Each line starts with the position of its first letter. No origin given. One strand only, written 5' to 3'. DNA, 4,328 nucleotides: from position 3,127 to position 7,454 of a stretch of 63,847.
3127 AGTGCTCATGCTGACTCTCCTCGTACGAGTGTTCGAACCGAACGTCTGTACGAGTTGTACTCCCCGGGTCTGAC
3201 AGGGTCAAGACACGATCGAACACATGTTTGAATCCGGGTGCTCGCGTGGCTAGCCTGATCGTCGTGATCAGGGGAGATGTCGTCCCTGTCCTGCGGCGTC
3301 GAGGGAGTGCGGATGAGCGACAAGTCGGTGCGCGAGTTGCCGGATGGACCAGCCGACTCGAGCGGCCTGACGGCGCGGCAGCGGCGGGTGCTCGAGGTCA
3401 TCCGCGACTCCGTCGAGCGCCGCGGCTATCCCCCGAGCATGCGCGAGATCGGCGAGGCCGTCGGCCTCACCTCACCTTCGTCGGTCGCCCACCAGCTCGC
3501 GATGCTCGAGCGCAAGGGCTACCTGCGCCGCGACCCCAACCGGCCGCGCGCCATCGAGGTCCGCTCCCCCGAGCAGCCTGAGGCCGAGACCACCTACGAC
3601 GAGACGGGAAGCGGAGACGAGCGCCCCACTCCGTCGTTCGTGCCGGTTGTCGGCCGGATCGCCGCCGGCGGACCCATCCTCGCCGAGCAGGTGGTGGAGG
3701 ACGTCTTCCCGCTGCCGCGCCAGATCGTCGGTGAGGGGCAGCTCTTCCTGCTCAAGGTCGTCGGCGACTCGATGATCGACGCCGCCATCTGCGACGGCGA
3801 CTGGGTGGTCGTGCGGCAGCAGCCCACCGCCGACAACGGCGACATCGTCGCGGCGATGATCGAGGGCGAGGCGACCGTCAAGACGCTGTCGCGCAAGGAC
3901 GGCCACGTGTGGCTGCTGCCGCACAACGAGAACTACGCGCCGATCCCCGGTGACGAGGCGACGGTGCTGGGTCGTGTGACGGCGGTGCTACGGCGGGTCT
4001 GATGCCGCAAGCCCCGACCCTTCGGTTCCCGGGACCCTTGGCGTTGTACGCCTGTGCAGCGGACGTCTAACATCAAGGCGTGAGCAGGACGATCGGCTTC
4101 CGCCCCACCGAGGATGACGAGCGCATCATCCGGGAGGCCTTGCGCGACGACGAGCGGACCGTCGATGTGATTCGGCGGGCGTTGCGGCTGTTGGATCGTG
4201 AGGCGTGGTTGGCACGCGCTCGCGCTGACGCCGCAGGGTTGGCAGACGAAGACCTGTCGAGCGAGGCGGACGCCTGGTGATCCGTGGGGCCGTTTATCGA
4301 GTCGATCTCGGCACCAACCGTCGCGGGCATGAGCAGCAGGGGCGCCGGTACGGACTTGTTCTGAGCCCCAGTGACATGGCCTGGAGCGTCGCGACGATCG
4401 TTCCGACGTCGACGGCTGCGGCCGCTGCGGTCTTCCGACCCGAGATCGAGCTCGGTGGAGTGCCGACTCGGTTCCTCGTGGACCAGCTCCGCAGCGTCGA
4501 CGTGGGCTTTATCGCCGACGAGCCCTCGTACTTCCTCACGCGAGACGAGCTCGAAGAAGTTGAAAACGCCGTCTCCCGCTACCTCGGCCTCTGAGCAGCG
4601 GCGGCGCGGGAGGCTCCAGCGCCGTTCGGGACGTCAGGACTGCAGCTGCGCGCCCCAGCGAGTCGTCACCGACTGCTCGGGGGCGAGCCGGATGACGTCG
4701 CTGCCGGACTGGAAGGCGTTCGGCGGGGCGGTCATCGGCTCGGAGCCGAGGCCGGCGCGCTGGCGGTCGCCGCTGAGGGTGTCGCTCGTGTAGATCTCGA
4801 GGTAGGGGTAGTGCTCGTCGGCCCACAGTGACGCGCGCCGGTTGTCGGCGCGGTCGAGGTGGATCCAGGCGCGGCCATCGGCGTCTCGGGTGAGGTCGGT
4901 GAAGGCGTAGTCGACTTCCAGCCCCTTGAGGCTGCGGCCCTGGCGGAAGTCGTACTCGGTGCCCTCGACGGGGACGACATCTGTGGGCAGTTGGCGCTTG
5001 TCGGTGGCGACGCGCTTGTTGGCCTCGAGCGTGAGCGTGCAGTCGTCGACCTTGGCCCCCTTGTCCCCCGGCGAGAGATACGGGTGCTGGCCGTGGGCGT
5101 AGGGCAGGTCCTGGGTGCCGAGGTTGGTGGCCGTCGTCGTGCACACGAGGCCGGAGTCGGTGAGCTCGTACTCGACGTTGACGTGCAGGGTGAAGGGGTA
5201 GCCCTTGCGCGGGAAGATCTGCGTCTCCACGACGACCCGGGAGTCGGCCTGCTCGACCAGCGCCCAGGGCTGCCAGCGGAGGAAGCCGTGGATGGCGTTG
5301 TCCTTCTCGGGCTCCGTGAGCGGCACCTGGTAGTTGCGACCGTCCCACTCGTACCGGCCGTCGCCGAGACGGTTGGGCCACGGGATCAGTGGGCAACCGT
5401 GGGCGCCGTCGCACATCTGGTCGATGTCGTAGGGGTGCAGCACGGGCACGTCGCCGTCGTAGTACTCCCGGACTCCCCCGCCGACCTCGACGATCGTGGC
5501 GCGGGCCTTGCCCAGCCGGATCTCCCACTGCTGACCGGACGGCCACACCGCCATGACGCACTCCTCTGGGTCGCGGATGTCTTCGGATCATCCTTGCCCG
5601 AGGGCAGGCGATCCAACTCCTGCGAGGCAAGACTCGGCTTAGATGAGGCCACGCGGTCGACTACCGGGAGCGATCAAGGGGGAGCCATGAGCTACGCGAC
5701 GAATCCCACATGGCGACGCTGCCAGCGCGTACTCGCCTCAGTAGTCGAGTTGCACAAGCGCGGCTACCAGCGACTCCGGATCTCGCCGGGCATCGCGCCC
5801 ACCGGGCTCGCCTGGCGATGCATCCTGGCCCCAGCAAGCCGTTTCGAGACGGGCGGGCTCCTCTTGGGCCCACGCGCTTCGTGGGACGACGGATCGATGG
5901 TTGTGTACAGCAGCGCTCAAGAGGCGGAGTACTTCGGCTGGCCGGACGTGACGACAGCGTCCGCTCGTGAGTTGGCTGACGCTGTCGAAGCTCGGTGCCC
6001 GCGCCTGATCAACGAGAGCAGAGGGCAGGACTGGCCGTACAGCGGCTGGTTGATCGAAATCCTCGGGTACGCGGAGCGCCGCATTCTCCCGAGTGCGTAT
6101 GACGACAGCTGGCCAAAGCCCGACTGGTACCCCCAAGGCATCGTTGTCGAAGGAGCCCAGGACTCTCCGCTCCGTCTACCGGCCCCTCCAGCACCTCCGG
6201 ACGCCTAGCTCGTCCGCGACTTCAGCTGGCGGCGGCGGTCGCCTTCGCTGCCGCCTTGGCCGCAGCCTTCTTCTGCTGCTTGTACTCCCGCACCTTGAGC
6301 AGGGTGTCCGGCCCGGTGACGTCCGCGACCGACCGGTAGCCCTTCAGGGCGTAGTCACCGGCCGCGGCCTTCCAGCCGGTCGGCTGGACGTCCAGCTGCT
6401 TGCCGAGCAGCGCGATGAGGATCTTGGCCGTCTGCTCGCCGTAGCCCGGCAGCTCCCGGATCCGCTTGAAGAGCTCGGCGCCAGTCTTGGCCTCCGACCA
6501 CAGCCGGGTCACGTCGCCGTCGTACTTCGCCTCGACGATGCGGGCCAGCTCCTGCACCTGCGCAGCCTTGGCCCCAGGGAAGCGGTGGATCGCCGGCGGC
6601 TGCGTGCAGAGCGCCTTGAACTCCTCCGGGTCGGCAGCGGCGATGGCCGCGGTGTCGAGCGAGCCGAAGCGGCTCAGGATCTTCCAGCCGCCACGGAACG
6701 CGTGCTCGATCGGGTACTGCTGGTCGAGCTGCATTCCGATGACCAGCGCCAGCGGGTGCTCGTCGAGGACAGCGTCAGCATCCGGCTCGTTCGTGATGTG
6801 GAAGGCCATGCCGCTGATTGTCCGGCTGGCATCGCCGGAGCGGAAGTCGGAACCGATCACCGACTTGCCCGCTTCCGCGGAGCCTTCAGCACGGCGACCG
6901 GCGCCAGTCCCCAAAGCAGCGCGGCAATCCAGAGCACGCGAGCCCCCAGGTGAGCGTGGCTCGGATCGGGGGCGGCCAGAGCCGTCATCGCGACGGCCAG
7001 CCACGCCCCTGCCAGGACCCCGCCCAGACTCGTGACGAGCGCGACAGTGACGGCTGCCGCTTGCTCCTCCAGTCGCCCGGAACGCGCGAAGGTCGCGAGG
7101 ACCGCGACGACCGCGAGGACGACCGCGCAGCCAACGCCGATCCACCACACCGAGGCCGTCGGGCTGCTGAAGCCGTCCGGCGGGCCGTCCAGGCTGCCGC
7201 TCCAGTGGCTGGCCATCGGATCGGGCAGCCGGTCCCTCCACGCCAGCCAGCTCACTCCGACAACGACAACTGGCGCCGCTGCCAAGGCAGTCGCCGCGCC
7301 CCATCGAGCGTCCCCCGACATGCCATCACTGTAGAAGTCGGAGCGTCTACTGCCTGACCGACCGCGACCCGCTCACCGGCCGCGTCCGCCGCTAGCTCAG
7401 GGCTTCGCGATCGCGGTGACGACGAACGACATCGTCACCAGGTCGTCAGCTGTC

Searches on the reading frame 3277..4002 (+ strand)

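Call 51: search_protein_families(library=pfam, proteins=[window:3277-4002:+], max_evalue=0.001)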
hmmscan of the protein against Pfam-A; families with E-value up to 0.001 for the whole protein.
window:3277-4002:+ (241 aa): 3 families
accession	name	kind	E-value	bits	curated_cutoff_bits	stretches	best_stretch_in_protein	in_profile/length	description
PF00717.28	Peptidase_S24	-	2.2e-33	114.8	23.3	1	123-234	1-115/116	Peptidase S24-like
PF01726.22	LexA_DNA_bind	-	1.4e-29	102.1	23.7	1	29-92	2-65/65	LexA DNA binding domain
PF12802.13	MarR_2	-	0.00021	21.8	27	1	29-87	1-54/61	MarR family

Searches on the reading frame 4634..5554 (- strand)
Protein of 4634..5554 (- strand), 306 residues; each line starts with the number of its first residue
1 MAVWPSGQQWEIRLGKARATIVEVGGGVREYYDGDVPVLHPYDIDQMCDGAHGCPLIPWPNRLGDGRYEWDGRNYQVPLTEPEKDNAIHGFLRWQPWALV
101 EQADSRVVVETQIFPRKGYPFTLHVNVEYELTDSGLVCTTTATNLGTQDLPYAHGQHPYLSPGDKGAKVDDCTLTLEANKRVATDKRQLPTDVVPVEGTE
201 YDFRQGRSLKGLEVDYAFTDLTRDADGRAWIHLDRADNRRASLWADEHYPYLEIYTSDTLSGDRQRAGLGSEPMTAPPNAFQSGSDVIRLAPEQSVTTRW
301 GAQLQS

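Call 51: search_protein_families(library=pfam, proteins=[window:4634-5554:-], max_evalue=0.001)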
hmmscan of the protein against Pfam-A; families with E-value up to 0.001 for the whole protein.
window:4634-5554:- (306 aa): 1 family
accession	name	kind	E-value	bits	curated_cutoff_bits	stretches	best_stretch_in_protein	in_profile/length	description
PF01263.26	Aldose_epim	-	1.7e-49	169.3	27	1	11-297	4-293/299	Aldose 1-epimerase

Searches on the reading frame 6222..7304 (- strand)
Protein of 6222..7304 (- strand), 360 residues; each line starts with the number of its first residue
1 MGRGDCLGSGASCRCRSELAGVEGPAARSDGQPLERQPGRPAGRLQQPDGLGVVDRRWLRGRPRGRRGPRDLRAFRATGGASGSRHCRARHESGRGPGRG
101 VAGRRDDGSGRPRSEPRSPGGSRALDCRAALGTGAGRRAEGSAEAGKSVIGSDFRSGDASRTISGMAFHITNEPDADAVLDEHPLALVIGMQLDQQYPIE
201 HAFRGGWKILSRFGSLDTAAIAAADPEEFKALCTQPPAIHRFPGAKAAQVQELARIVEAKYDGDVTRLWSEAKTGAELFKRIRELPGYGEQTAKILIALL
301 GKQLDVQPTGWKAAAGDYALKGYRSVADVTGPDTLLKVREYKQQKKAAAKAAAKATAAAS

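Call 51: search_protein_families(library=pfam, proteins=[window:6222-7304:-], max_evalue=0.001)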
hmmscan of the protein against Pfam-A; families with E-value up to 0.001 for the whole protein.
window:6222-7304:- (360 aa): 1 family
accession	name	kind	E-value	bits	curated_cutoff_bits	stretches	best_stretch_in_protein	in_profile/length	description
PF00730.31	HhH-GPD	-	4.3e-05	24.3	26.2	1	191-291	3-67/108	HhH-GPD superfamily base excision DNA repair protein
